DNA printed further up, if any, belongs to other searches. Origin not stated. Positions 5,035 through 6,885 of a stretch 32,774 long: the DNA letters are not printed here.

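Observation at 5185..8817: Candidate holin/endolysin-dependent export (type-10-like) or suicide module: leaderless peroxidase + DUF4157 protein + 3TM holin + SH3-amidase + small 2-TM protein, without any phage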

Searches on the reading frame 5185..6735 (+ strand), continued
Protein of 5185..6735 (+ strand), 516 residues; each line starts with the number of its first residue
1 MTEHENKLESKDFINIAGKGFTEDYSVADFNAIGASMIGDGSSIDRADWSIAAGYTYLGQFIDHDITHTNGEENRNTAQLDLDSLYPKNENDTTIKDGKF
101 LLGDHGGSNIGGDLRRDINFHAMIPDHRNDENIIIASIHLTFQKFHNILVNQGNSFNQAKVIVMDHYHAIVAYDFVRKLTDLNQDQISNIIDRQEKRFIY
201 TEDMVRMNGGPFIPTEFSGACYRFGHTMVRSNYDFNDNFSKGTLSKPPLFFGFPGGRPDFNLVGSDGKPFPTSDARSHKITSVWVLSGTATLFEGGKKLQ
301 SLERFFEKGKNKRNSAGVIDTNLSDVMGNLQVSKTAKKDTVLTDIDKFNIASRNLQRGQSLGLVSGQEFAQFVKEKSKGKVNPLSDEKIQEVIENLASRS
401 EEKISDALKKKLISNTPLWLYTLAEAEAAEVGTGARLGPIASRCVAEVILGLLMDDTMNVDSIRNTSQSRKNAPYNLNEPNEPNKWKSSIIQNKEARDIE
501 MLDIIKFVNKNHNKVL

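Call 20: search_protein_families(library=phrogs, proteins=[L003:3704-5380:+, L003:5434-10353:+, L003:10529-11914:+, L003:11911-12876:+], max_evalue=0.01)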
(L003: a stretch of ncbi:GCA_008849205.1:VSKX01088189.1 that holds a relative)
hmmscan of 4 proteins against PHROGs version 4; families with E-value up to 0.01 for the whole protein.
L003:3704-5380:+ (558 aa): 1 family
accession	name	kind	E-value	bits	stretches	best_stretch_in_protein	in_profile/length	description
phrog_30905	-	unknown function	9.6e-05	23.4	1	266-380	19-116/139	-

L003:5434-10353:+ (1639 aa): 0 families

L003:10529-11914:+ (461 aa): 0 families

L003:11911-12876:+ (321 aa): 1 family
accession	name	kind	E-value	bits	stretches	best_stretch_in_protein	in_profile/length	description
phrog_1501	-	unknown function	4.9e-25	89.1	1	96-213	19-138/159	-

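Call 69: find_encoding_contigs(protein=P0014, flank=7000, max_places=2)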
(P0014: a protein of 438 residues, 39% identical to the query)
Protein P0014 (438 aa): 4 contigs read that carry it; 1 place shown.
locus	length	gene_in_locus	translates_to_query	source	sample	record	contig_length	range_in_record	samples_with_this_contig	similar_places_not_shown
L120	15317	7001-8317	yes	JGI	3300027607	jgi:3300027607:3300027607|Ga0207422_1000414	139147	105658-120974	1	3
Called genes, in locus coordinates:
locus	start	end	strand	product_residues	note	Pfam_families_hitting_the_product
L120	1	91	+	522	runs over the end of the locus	PF00069:Pkinase, PF03109:ABC1 (faint), PF07714:PK_Tyr_Ser-Thr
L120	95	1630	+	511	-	PF00069:Pkinase, PF07714:PK_Tyr_Ser-Thr, PF03109:ABC1, PF14531:Kinase-like (weak)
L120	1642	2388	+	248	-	-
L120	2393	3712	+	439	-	PF14531:Kinase-like (faint), PF00069:Pkinase, PF01636:APH (faint), PF07714:PK_Tyr_Ser-Thr, PF03109:ABC1 (weak), PF00498:FHA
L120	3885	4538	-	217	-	PF00072:Response_reg, PF00196:GerE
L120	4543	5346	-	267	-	PF07730:HisKA_3 (weak), PF02518:HATPase_c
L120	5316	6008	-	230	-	-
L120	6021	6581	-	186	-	-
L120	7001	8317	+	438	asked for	PF03098:An_peroxidase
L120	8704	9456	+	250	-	PF00089:Trypsin (weak)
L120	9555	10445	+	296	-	-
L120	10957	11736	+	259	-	PF12146:Hydrolase_4, PF00561:Abhydrolase_1, PF12697:Abhydrolase_6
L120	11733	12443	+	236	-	PF00196:GerE, PF08281:Sigma70_r4_2 (faint)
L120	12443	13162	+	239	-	PF00196:GerE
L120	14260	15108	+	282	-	-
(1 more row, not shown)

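Call 70: find_encoding_contigs(protein=P0013, flank=7000, max_places=2)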
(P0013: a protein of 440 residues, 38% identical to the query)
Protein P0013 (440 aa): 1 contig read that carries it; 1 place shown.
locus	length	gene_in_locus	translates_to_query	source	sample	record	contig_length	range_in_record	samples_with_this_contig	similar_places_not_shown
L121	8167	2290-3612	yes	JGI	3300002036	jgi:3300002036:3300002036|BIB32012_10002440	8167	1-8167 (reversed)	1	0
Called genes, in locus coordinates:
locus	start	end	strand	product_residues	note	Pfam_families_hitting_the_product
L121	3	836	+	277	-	?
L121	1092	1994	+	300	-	PF12738:PTCB-BRCT (faint), PF00533:BRCT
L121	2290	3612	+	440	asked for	PF03098:An_peroxidase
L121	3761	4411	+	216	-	-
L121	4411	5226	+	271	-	-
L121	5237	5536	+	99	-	-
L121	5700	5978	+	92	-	PF20706:GT4-conflict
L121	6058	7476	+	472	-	PF20706:GT4-conflict, PF00534:Glycos_transf_1 (weak)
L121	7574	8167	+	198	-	?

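Call 93: search_solved_structures(query=window:5185-6735:+, max_evalue=0.01, show_alignments=2)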
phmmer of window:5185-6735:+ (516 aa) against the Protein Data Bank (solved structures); distinct sequences matched with E-value up to 0.01: 0.

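Call 96: search_solved_structures(query=A10, max_evalue=0.001, show_alignments=1)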
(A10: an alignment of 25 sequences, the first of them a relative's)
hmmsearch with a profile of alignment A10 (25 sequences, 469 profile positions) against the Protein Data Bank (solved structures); distinct sequences matched with E-value up to 0.001: 27.
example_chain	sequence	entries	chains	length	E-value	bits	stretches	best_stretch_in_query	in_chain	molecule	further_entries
8s6c_A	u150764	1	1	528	5.7e-18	68.2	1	66-425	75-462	Lactoperoxidase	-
2ikc_A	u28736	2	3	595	4.6e-09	38.8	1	65-249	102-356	milk lactoperoxidase | Lactoperoxidase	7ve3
5b72_A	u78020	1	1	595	4.6e-09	38.8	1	65-249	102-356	Lactoperoxidase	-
5gls_A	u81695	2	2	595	8.7e-09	37.9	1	65-249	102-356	Lactoperoxidase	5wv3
6l2j_A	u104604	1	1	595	9.6e-09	37.8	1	65-248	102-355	Lactoperoxidase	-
6ky7_A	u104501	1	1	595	1e-08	37.7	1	65-248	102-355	Lactoperoxidase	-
8ogi_B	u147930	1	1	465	1.5e-08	37.1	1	84-249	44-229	Eosinophil peroxidase heavy chain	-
2o86_A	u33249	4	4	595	2.1e-08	36.6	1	65-248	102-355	Lactoperoxidase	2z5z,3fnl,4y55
2e9e_A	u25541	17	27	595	2.2e-08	36.6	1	65-249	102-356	Lactoperoxidase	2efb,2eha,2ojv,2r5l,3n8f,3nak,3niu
6lf7_A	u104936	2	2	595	2.3e-08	36.5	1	65-249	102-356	Lactoperoxidase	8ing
2gjm_A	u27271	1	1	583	2.5e-08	36.4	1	66-249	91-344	Lactoperoxidase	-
3erh_A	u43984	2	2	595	2.6e-08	36.3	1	66-249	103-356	Lactoperoxidase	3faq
2ips_A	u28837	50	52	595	2.9e-08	36.2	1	65-248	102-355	Lactoperoxidase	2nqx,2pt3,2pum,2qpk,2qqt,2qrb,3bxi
6azp_A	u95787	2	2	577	3.9e-08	35.8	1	63-249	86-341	Myeloperoxidase | Myeloperoxidase light chain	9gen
5uzu_A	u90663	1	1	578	3.9e-08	35.8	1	63-249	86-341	Myeloperoxidase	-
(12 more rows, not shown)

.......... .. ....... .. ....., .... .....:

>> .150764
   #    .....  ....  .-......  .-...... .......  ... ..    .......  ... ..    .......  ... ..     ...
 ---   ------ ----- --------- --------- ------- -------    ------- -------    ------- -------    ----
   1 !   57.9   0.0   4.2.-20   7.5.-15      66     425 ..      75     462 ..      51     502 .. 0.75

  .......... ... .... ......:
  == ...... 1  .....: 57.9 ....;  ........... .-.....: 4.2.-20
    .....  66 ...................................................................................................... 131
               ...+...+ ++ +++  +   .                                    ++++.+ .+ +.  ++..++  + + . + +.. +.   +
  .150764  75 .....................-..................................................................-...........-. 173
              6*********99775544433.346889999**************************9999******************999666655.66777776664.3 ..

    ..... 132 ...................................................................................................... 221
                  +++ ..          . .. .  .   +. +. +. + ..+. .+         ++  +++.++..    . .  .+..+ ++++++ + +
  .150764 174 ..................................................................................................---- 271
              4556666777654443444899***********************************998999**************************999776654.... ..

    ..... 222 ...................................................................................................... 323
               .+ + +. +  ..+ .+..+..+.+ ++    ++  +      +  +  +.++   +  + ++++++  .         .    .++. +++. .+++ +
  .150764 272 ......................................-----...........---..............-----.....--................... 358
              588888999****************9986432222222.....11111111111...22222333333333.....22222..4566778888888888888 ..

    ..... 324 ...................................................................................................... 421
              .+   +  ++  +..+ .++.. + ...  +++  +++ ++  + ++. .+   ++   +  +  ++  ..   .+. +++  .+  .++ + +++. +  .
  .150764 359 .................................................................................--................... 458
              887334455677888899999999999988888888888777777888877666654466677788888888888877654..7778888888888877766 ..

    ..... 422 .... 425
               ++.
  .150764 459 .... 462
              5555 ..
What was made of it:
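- The peroxidase is catalytically complete (call 96).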

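Call 98: search_dna_similar(query=L003:5434-10353:+, collection=phages, mode=protein, max_evalue=0.001, max_rows=10)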
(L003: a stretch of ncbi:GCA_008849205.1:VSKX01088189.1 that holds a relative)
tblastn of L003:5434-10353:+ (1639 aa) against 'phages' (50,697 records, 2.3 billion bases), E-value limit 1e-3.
No match.

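Call 99: search_solved_structures(query=L003:5434-10353:+, max_evalue=0.1)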
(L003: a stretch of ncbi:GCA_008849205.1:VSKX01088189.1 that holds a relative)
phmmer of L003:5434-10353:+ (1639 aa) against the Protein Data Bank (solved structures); distinct sequences matched with E-value up to 0.1: 0.
